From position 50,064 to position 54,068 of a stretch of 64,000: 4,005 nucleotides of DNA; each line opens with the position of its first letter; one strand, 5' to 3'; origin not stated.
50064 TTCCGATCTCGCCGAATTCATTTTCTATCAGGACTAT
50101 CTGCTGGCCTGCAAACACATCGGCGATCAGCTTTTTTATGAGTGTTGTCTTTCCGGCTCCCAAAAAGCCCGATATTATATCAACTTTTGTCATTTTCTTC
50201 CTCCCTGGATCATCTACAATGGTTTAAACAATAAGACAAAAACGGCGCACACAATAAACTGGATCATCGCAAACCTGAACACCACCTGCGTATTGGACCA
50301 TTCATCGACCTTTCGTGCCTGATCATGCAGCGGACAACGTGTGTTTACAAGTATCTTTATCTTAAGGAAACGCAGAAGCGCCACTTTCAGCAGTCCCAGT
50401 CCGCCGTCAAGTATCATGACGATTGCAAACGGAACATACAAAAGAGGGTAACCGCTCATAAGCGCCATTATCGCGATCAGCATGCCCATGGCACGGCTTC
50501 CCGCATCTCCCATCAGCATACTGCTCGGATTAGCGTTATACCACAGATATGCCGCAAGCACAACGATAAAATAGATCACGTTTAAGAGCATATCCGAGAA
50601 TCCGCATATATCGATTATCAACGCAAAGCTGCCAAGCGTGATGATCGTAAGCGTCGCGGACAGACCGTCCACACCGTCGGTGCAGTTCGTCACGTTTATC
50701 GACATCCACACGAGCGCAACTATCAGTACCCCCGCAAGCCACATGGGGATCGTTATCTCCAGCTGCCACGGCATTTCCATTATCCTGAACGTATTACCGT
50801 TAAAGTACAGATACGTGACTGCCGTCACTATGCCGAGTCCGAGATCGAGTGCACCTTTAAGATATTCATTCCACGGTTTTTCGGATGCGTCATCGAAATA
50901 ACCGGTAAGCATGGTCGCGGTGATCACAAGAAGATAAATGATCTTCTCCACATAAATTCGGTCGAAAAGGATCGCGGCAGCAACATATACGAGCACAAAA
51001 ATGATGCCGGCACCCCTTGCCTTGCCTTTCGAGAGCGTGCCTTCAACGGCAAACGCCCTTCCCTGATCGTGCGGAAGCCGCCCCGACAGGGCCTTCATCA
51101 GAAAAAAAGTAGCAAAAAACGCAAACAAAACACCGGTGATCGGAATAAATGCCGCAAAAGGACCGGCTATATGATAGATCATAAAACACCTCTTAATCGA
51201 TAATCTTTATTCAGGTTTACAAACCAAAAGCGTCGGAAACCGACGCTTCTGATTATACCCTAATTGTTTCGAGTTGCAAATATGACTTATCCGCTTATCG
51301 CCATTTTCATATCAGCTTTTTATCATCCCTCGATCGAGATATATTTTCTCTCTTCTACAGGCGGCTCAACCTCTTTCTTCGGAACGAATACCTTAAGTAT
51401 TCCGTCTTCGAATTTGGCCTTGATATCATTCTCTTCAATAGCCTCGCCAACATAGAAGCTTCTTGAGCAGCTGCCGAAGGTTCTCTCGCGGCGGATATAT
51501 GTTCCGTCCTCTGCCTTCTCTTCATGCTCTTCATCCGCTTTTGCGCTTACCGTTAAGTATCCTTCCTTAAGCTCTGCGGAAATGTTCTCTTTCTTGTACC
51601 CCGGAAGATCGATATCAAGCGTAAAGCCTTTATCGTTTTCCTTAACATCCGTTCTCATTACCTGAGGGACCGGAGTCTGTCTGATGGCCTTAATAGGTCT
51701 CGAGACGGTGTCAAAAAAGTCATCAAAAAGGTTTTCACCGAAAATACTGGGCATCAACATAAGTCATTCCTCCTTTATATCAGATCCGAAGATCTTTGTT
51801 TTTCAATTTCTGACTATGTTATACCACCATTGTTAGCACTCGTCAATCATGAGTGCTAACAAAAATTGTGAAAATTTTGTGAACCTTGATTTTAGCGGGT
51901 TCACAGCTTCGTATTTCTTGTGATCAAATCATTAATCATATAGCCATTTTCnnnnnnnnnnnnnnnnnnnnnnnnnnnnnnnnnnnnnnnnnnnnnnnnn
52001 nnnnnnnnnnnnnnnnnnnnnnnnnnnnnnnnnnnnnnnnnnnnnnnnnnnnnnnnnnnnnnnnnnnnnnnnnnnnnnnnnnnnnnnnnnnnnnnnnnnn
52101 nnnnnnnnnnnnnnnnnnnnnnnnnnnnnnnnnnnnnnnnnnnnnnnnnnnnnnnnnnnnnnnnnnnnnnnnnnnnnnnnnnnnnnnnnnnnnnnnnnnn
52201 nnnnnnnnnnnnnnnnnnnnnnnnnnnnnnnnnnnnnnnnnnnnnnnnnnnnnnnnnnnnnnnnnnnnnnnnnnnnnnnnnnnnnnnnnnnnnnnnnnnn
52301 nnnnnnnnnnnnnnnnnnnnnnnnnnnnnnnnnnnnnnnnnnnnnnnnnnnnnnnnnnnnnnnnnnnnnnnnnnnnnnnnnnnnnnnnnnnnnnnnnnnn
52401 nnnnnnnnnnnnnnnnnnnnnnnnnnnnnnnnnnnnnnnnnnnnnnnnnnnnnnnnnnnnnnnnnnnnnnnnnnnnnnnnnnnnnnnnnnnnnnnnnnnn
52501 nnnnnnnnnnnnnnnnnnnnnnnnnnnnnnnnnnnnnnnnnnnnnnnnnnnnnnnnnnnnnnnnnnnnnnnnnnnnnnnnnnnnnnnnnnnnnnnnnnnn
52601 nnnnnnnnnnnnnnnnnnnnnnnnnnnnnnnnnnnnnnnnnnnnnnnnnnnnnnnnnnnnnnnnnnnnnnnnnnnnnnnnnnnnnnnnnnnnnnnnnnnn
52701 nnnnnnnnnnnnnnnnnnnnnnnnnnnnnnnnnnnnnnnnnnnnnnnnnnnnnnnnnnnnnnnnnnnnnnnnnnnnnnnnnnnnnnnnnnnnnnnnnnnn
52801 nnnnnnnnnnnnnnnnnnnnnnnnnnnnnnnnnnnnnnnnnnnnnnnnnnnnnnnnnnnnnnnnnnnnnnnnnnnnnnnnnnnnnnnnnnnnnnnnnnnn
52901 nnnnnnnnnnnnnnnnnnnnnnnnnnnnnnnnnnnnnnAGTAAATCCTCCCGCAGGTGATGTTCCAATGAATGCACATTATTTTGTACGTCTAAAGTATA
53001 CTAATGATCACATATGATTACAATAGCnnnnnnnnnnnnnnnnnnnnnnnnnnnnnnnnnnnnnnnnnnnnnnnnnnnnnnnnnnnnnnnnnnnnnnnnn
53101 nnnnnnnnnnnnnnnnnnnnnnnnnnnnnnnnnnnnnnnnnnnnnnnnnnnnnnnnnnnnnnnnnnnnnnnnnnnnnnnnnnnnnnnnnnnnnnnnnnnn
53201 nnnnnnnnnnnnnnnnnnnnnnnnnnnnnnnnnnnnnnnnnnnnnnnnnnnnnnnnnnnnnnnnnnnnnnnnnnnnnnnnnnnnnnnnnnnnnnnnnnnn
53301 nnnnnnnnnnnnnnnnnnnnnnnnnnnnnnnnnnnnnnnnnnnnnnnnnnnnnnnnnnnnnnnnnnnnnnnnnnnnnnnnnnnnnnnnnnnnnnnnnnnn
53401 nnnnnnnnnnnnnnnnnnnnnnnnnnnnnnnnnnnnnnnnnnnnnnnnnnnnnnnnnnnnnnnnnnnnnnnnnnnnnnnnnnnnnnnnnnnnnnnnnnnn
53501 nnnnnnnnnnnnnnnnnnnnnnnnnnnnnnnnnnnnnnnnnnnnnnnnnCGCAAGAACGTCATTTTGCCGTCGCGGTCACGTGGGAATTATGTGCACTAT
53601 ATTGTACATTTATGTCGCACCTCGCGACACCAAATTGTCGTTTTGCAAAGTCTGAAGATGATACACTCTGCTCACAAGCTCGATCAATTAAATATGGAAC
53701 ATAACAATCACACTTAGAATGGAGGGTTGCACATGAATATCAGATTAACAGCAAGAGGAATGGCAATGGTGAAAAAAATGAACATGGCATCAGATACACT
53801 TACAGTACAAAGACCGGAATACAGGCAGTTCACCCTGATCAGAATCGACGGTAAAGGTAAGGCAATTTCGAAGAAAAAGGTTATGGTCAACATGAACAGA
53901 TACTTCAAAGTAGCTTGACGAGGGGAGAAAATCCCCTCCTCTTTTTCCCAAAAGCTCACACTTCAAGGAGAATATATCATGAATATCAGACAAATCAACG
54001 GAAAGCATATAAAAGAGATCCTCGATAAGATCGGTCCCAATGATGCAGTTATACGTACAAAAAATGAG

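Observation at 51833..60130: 8.2-kb integrase-less island inserted into the CIRCE-controlled hsp20 promoter, flanked by a 36-nt repeat containing half the operator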

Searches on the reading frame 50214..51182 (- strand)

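Call 4: search_protein_families(library=pfam, proteins=[window:50214-51182:-], max_evalue=0.01)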
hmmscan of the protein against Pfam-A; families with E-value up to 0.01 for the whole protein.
window:50214-51182:- (322 aa): 1 family
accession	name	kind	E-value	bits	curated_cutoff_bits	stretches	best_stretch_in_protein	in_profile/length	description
PF00953.26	Glycos_transf_4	-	1.9e-25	90.2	27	1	82-243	3-159/160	Glycosyl transferase family 4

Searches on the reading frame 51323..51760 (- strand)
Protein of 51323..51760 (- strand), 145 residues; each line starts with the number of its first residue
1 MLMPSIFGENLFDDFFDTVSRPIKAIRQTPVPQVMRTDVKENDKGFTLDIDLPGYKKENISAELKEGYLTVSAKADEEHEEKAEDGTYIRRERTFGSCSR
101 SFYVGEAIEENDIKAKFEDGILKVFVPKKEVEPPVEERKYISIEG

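Call 4: search_protein_families(library=pfam, proteins=[window:51323-51760:-], max_evalue=0.01)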
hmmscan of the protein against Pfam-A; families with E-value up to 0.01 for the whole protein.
window:51323-51760:- (145 aa): 2 families
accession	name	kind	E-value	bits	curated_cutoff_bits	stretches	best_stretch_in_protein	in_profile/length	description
PF00011.27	HSP20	-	9.2e-20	71.1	20.8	1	38-143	1-101/102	Hsp20/alpha crystallin family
PF17886.7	ArsA_HSP20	-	0.00091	19.2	22.5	1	43-124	1-61/63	HSP20-like domain found in ArsA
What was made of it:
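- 51323..51760 (-): hsp20 (145 aa), the host gene whose promoter is the target. Pfam HSP20 E = 9e-20 (call 4).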

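Call 10: find_encoding_contigs(protein=window:51323-51760:-, flank=10000, max_places=10)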
Protein window:51323-51760:- (145 aa): 3 contigs read that carry it; 3 places shown.
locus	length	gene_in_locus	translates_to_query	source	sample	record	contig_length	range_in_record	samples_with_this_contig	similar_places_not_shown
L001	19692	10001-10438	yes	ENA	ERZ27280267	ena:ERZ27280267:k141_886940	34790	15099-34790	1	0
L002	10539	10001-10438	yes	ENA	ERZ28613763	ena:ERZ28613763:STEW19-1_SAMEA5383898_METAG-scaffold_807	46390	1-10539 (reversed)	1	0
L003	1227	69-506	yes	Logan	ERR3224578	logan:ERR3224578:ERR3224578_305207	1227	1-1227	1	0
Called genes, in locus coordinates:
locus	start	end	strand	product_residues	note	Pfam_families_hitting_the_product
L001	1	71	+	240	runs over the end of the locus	-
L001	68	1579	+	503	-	-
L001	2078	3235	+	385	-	-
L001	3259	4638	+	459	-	PF00753:Lactamase_B (weak)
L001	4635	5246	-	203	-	-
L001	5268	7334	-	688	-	PF00004:AAA, PF17866:AAA_lid_6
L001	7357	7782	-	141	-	-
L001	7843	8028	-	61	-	-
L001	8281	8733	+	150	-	-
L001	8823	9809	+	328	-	PF13280:WYL, PF25583:WCX (weak)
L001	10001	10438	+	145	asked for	PF00011:HSP20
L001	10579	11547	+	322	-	PF00953:Glycos_transf_4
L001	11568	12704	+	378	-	PF02492:cobW, PF07683:CobW_C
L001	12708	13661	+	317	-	PF02492:cobW, PF21537:DUF1980_C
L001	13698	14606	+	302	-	PF02558:ApbA, PF08546:ApbA_C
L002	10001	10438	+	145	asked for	PF00011:HSP20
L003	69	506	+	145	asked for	PF00011:HSP20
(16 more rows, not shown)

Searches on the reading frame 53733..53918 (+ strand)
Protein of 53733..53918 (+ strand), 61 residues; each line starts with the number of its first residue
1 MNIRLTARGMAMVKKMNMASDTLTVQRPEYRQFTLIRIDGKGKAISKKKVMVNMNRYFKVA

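Call 78: search_protein_families(library=phrogs, proteins=[window:53733-53918:+], max_evalue=0.001)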
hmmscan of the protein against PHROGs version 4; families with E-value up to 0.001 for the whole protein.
window:53733-53918:+ (61 aa): 0 families
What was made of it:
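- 53733..53918 (+): u61: small conserved ORF (cargo). No PHROG hit (call 78).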
